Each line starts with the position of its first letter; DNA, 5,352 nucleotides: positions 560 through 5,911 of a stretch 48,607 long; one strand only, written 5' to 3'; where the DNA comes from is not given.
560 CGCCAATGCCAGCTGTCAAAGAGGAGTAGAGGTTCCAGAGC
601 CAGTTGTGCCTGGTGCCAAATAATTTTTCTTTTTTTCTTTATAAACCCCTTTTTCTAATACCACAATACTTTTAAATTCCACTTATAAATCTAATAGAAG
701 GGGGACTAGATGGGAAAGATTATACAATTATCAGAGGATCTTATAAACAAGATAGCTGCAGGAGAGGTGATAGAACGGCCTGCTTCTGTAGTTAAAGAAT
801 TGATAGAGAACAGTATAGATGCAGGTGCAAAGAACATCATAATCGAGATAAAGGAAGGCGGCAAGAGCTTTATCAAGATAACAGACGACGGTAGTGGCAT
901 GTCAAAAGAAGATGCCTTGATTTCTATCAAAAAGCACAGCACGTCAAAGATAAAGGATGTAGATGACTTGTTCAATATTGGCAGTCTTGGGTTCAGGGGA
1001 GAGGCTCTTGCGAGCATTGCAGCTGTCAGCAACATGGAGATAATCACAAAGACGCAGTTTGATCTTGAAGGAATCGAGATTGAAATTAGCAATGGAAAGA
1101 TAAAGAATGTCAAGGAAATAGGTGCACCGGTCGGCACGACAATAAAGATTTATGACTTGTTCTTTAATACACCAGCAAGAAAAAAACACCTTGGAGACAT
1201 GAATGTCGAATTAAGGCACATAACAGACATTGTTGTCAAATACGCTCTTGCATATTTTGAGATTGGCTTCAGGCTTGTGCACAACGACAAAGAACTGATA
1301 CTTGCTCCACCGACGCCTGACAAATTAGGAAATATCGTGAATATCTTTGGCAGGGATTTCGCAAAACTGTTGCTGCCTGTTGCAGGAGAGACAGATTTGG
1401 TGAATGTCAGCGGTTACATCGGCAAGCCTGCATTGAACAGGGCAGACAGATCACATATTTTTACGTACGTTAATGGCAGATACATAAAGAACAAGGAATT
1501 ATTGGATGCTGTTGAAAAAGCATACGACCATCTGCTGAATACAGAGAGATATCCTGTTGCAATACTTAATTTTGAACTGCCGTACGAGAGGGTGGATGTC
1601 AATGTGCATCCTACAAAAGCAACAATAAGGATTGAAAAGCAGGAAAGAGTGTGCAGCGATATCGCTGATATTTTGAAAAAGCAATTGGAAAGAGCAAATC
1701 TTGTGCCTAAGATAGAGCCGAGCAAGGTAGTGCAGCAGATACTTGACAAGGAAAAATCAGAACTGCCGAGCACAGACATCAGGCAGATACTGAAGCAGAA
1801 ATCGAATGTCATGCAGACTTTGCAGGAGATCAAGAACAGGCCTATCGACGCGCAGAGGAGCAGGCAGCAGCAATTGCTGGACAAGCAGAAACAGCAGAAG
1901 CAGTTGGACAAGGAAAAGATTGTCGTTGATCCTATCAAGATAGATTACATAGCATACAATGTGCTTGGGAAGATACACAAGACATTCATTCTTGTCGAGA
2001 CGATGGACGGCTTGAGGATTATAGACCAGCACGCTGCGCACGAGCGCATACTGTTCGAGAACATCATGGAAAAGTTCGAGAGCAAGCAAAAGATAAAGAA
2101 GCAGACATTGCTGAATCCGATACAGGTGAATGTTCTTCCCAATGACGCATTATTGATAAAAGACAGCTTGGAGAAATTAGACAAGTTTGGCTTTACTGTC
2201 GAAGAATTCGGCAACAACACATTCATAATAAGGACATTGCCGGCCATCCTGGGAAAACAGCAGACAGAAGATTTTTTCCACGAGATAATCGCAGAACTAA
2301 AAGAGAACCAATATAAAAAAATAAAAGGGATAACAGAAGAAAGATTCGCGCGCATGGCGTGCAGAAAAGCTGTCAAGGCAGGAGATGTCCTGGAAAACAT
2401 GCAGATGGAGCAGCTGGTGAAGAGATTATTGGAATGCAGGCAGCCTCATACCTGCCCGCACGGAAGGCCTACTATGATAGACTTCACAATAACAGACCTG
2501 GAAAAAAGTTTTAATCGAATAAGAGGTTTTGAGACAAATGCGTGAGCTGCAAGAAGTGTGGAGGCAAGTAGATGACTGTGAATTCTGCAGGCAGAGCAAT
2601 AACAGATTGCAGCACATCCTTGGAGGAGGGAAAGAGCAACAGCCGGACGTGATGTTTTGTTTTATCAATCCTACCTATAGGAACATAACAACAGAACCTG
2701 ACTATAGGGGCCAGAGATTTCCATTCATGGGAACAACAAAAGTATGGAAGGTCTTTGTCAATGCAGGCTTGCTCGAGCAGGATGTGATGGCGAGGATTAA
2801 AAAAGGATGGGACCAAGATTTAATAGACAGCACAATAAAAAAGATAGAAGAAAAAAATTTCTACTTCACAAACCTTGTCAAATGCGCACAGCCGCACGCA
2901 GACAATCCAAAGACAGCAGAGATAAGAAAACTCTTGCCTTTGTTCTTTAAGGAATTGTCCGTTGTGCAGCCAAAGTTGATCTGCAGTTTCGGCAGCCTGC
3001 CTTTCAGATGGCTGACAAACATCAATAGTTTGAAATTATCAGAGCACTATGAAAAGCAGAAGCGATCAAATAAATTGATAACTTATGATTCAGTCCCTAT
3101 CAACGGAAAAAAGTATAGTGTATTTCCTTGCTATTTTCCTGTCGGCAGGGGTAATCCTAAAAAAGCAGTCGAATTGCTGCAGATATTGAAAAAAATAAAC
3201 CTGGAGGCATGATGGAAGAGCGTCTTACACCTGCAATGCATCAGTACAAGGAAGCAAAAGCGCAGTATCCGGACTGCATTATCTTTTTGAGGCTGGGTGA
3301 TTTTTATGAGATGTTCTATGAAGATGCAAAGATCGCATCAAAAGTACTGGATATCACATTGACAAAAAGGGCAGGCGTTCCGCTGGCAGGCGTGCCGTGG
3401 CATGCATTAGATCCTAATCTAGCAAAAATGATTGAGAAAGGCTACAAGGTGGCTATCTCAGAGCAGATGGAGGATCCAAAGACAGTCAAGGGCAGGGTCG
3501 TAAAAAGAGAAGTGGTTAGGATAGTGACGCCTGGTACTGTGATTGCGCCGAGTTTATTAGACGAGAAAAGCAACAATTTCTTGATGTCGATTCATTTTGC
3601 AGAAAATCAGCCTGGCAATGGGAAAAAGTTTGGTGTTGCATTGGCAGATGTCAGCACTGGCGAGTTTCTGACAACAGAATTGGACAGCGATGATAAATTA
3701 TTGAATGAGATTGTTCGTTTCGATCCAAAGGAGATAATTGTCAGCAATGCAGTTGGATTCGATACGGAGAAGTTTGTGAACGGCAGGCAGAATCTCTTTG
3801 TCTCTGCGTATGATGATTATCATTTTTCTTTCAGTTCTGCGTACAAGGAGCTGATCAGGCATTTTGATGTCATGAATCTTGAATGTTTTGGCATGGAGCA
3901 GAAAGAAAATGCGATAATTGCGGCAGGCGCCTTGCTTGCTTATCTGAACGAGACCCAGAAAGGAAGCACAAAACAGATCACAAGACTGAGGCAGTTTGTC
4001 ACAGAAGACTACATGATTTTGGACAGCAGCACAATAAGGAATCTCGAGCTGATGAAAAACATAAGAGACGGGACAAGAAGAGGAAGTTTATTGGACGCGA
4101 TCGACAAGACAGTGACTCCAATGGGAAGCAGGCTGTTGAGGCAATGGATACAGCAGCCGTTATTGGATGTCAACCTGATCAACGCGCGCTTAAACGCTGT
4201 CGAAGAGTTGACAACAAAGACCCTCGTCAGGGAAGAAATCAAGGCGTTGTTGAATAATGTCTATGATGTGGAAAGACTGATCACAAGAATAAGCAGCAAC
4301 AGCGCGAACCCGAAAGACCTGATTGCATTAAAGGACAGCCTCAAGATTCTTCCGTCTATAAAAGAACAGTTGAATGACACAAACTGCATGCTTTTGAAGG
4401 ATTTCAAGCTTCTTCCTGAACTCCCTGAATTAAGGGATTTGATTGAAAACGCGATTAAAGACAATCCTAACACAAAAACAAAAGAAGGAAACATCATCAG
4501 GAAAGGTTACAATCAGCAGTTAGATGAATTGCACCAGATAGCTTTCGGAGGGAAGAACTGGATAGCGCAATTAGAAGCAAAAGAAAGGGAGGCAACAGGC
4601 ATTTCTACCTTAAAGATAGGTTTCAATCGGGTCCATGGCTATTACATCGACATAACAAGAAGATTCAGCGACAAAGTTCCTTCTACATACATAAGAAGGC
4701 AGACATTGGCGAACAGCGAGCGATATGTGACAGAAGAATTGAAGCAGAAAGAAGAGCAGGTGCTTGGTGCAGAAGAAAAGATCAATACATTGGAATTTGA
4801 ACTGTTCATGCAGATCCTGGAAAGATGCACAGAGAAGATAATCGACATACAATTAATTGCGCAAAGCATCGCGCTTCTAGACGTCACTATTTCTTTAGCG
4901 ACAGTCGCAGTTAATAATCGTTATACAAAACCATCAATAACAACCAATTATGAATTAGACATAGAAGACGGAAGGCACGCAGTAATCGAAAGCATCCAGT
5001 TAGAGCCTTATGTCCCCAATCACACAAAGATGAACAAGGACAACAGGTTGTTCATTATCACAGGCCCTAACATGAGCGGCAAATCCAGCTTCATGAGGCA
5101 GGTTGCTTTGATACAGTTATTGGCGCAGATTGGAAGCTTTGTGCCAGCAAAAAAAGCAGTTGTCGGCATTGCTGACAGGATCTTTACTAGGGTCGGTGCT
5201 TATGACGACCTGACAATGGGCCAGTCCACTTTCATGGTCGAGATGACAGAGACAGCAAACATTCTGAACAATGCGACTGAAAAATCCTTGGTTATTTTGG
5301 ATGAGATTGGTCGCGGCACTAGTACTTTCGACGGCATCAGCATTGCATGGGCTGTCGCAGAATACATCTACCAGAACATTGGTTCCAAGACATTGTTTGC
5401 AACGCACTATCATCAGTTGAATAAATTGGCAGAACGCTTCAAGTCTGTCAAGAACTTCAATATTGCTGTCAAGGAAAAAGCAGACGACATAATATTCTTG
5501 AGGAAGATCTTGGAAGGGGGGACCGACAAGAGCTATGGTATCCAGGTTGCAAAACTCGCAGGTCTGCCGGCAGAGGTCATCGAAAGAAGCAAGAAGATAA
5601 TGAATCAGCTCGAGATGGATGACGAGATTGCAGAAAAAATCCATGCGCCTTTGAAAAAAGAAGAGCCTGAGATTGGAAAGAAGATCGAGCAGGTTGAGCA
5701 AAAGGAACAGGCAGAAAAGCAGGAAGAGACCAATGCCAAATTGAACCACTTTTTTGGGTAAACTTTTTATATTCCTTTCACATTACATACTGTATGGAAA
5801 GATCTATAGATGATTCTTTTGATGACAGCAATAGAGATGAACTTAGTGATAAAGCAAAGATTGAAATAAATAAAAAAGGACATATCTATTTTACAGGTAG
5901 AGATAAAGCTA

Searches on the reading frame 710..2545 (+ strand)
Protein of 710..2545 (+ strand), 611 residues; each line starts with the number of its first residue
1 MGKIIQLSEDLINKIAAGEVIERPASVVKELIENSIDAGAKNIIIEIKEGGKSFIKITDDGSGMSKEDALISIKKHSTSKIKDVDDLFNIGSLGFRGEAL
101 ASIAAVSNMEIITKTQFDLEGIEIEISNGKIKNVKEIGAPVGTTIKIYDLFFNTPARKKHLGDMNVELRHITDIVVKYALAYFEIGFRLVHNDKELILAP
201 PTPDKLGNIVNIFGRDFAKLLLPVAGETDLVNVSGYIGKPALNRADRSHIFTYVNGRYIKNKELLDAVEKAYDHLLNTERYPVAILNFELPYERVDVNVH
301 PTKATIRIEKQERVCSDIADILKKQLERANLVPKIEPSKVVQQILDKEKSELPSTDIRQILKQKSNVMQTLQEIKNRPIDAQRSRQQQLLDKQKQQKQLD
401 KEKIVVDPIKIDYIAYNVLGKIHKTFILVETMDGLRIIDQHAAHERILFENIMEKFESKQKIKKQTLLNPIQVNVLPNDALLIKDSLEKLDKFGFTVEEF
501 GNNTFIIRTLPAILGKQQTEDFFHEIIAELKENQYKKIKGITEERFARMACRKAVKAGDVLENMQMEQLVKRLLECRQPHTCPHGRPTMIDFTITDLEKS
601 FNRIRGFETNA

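Call 47: search_protein_families(library=pfam, proteins=[window:710-2545:+], max_evalue=0.00001)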
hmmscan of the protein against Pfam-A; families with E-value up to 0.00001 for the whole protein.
window:710-2545:+ (611 aa): 4 families
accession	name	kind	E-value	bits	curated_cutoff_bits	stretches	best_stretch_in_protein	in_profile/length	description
PF08676.16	MutL_C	-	5.6e-40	136.8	25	1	419-560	1-141/142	MutL C terminal dimerisation domain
PF01119.25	DNA_mis_repair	-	5.2e-36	123.3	26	1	210-326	2-118/119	DNA mismatch repair protein, C-terminal domain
PF13589.12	HATPase_c_3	-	5.1e-14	52.9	25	1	25-122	4-101/137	Histidine kinase-, DNA gyrase B-, and HSP90-like ATPase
PF02518.31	HATPase_c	-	9.1e-06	26.5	26.4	0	22-78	4-63/111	Histidine kinase-, DNA gyrase B-, and HSP90-like ATPase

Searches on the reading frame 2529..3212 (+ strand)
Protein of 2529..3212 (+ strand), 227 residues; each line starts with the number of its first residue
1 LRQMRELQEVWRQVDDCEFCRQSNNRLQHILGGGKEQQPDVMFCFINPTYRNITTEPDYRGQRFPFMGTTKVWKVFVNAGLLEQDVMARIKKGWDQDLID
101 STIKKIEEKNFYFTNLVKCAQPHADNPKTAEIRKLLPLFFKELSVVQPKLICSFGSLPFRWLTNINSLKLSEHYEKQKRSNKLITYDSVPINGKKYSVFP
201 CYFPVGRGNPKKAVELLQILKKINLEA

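Call 47: search_protein_families(library=pfam, proteins=[window:2529-3212:+], max_evalue=0.00001)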
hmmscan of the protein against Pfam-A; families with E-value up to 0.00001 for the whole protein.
window:2529-3212:+ (227 aa): 1 family
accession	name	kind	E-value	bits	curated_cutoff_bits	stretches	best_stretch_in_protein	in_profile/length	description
PF03167.25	UDG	-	1.1e-10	42.2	24.3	1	36-208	6-122/141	Uracil DNA glycosylase superfamily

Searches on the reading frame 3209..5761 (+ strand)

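Call 47: search_protein_families(library=pfam, proteins=[window:3209-5761:+], max_evalue=0.00001)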
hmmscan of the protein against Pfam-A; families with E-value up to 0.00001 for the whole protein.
window:3209-5761:+ (850 aa): 5 families
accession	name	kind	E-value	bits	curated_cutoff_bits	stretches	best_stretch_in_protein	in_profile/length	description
PF00488.27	MutS_V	-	7e-87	290.7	30.2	1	616-802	2-188/188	MutS domain V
PF05192.23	MutS_III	-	2.6e-54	184.9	34.1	1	274-564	1-194/194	MutS domain III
PF01624.25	MutS_I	-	4.1e-38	130.5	20.6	1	7-112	1-110/113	MutS domain I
PF05190.23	MutS_IV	-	1.5e-30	105.8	22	1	433-524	1-92/92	MutS family domain IV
PF05188.22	MutS_II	-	1.1e-27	97.5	25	1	123-257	1-132/133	MutS domain II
